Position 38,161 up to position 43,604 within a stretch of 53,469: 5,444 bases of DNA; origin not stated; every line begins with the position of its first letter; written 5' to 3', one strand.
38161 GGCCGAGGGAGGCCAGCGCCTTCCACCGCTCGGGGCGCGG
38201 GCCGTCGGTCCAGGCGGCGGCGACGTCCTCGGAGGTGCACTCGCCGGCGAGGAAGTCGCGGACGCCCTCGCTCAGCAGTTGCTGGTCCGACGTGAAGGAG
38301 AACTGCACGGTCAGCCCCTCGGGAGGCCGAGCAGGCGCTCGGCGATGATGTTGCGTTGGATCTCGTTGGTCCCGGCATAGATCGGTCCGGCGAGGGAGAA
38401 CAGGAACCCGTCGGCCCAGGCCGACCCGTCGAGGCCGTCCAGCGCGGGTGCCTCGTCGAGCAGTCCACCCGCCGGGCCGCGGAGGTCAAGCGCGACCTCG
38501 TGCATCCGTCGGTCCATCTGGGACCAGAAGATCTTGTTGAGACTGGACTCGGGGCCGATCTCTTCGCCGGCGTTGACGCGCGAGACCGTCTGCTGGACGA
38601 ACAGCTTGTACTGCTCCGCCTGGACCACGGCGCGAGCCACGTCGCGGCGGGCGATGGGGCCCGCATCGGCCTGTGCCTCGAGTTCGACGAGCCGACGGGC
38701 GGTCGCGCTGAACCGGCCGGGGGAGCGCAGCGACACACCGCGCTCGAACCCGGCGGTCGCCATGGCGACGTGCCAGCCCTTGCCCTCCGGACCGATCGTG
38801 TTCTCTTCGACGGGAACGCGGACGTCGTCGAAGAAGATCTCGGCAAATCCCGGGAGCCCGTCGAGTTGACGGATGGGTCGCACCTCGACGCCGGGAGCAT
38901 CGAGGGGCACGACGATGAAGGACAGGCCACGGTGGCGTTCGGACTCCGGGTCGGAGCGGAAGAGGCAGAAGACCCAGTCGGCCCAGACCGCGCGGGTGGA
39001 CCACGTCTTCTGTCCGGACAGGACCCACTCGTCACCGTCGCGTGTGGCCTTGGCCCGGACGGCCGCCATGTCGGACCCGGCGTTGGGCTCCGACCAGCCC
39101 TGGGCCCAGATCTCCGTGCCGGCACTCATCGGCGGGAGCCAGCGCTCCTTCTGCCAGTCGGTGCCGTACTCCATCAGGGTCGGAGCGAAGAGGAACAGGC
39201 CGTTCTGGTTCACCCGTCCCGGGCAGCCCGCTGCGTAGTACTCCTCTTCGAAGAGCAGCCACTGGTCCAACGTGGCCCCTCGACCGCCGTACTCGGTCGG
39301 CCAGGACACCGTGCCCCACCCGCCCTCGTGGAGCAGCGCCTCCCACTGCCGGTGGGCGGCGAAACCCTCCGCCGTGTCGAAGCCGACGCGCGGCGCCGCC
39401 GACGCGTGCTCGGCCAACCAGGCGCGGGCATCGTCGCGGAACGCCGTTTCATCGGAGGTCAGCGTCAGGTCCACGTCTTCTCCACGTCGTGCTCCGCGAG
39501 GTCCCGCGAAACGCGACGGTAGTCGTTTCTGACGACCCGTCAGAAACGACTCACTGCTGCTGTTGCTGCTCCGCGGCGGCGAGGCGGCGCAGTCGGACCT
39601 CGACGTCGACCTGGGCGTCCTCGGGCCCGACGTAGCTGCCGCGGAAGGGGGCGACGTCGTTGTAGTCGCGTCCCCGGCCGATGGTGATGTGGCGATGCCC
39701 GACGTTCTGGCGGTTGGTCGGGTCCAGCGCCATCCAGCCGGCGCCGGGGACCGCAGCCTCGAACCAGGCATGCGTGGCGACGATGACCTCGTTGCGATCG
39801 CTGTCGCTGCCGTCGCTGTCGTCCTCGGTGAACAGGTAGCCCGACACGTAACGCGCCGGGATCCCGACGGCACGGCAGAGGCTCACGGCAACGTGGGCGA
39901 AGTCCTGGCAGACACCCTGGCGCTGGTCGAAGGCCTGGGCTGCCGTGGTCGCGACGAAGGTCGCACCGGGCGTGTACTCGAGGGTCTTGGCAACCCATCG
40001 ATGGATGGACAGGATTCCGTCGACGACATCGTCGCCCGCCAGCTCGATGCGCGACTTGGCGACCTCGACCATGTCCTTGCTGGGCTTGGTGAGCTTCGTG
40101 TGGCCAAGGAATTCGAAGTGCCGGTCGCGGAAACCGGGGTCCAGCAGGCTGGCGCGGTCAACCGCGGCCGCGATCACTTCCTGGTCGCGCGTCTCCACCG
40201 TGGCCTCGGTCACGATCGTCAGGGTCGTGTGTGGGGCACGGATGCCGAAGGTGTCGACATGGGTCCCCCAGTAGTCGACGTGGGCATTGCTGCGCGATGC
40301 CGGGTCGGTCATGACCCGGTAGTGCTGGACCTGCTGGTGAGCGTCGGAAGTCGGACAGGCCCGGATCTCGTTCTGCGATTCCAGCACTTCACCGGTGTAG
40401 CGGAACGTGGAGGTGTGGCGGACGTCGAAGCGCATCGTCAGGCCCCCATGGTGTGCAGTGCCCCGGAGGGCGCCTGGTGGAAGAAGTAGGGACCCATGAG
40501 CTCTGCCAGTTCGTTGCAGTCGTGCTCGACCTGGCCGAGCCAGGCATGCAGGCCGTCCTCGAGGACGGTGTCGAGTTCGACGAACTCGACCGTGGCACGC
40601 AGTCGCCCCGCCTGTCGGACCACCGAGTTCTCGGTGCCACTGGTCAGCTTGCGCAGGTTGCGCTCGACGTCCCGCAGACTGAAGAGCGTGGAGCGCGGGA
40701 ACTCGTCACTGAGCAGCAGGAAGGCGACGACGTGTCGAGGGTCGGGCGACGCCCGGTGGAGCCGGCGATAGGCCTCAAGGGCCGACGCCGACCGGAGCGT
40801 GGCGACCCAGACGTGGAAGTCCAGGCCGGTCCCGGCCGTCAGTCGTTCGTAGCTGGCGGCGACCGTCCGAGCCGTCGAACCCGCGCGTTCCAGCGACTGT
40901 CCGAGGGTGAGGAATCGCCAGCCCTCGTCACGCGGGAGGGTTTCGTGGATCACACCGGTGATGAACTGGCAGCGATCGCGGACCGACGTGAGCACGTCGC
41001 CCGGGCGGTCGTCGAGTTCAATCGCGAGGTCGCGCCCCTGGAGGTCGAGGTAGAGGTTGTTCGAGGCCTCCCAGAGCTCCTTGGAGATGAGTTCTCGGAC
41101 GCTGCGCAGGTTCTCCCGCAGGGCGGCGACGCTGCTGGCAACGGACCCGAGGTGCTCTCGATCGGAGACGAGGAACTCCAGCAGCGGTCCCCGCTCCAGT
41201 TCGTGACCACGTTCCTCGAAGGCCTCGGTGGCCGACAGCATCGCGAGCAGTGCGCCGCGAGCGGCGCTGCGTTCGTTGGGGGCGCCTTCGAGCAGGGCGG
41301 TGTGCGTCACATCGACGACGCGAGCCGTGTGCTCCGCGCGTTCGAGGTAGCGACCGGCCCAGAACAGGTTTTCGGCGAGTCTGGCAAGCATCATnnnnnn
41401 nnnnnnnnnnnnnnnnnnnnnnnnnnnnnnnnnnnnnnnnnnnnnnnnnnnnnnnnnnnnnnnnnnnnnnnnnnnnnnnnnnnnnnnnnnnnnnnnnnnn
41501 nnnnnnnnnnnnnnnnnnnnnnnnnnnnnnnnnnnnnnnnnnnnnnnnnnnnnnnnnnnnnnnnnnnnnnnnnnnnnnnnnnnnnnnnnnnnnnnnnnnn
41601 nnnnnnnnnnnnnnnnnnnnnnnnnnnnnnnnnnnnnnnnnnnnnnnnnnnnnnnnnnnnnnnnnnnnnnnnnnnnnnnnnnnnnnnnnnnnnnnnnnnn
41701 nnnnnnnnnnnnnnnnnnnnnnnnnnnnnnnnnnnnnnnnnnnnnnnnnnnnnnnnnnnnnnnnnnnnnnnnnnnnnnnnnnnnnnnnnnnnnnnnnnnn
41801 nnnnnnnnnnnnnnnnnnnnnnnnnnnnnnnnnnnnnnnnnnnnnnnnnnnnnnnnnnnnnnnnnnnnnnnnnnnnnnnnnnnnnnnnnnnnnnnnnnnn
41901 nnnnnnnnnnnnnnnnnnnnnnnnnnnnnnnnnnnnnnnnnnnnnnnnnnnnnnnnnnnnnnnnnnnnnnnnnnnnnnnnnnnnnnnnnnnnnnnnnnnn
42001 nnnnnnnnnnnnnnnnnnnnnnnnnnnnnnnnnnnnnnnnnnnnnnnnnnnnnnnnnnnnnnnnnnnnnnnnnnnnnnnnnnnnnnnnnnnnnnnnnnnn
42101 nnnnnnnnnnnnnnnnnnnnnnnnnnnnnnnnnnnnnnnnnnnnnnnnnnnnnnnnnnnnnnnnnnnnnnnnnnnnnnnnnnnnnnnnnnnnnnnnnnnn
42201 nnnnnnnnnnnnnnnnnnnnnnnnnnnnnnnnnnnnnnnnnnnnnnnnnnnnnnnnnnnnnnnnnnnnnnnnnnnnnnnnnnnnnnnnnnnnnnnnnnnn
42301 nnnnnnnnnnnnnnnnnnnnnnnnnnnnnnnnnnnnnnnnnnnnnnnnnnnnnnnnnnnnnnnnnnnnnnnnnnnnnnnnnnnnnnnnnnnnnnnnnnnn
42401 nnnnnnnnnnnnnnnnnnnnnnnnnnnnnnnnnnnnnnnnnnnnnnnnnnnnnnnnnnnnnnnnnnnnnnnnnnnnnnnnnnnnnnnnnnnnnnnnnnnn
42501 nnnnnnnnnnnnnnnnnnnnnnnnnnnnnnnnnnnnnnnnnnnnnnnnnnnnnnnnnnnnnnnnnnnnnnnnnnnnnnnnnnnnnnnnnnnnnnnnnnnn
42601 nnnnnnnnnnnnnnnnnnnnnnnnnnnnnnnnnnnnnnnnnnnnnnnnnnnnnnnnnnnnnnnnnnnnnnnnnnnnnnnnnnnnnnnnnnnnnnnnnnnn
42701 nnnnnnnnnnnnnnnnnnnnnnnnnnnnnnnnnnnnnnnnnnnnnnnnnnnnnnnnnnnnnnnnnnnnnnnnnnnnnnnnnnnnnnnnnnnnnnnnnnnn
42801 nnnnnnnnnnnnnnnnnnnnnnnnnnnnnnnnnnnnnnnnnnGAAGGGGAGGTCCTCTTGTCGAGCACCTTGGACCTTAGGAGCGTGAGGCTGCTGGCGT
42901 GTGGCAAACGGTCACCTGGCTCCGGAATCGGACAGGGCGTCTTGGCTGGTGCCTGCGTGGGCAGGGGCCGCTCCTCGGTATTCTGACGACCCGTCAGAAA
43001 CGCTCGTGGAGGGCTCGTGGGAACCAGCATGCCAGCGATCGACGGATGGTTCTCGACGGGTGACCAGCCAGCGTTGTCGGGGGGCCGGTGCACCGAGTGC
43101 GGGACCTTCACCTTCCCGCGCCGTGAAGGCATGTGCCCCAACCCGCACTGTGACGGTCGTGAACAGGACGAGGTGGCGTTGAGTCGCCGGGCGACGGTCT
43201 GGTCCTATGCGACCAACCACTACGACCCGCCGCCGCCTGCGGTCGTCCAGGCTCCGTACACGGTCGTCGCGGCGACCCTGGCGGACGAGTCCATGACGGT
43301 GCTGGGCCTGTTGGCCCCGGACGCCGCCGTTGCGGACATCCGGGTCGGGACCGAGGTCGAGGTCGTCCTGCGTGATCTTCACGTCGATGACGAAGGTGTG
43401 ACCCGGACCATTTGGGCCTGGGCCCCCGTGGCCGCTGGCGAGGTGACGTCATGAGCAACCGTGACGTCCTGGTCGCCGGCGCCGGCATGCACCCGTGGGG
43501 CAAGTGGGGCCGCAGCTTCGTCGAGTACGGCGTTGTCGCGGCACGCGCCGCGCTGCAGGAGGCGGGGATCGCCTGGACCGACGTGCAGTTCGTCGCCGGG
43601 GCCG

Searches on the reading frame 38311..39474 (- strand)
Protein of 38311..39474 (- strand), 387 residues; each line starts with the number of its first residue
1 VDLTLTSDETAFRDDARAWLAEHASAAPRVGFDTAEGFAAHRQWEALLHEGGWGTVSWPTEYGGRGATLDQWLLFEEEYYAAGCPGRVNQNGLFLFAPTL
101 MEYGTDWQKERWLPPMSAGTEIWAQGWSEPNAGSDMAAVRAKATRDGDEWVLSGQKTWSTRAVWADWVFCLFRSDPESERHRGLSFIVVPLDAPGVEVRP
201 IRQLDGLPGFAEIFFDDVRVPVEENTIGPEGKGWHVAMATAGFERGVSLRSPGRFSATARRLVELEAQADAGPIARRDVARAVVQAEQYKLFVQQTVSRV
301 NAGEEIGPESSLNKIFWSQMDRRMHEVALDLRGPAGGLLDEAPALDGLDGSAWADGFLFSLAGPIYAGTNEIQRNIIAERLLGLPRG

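Call 13: search_protein_families(library=pfam, proteins=[window:38311-39474:-])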
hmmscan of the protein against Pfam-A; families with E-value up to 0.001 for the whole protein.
window:38311-39474:- (387 aa): 3 families
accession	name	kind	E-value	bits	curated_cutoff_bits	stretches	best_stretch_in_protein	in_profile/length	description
PF02770.24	Acyl-CoA_dh_M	-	7.7e-23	80.9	33.3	1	124-218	1-97/97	Acyl-CoA dehydrogenase, middle domain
PF00441.29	Acyl-CoA_dh_1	-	2e-16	60.9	22.4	1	231-382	1-150/150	Acyl-CoA dehydrogenase, C-terminal domain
PF02771.21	Acyl-CoA_dh_N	-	5.3e-16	59.4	22.9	1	6-119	1-112/113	Acyl-CoA dehydrogenase, N-terminal domain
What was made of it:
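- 37292..39474 (-): Target operon 2: two acyl-CoA dehydrogenase genes (38311-39474 and 37292-38308) downstream of site 3. Call 13.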

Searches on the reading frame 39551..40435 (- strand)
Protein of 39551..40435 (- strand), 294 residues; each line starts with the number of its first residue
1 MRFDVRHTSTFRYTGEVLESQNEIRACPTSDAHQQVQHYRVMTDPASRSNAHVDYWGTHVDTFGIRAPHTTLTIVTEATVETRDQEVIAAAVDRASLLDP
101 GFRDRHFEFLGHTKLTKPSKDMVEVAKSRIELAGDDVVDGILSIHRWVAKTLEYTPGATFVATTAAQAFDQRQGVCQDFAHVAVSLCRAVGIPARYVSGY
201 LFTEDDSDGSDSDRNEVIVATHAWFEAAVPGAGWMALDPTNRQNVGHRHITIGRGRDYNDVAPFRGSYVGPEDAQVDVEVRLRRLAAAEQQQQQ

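Call 13: search_protein_families(library=pfam, proteins=[window:39551-40435:-])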
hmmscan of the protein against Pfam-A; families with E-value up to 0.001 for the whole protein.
window:39551-40435:- (294 aa): 2 families
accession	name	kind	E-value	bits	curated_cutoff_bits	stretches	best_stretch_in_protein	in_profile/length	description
PF01841.26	Transglut_core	-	3.3e-24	85.7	23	1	135-239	12-108/108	Transglutaminase-like superfamily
PF08379.15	Bact_transglu_N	-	7.1e-18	65.6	27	1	4-81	2-80/80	Bacterial transglutaminase-like N-terminal region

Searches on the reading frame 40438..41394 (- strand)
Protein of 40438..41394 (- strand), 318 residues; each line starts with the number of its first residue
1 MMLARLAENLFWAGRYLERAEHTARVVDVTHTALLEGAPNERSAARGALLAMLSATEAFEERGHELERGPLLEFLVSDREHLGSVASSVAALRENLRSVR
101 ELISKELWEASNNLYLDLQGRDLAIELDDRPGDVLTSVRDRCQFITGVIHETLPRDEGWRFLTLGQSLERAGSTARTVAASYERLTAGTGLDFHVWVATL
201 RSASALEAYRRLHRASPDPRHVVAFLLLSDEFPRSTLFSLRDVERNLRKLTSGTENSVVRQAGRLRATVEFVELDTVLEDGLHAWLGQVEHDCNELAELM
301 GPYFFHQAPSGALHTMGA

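Call 13: search_protein_families(library=pfam, proteins=[window:40438-41394:-])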
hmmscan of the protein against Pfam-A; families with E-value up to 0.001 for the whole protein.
window:40438-41394:- (318 aa): 1 family
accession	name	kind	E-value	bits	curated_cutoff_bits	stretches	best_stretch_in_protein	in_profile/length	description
PF04168.17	Alpha-E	-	2.1e-83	280.8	20.8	1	2-305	1-294/294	A predicted alpha-helical domain with a conserved ER motif.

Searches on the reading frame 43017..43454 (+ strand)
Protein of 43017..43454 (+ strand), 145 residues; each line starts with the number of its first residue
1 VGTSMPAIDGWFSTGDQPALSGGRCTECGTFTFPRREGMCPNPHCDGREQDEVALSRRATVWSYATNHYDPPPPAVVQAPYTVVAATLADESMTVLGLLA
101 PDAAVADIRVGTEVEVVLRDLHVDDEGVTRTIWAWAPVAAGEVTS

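Call 13: search_protein_families(library=pfam, proteins=[window:43017-43454:+])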
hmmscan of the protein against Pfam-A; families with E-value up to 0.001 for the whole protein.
window:43017-43454:+ (145 aa): 2 families
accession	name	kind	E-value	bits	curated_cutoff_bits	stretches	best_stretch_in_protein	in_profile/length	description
PF01796.24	OB_ChsH2_C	-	1.9e-08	34.5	27.1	1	52-119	1-65/65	ChsH2, C-terminal OB-fold domain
PF12172.15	zf-ChsH2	-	3e-08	33.7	23.2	1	16-49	5-35/37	ChsH2, rubredoxin-like zinc ribbon domain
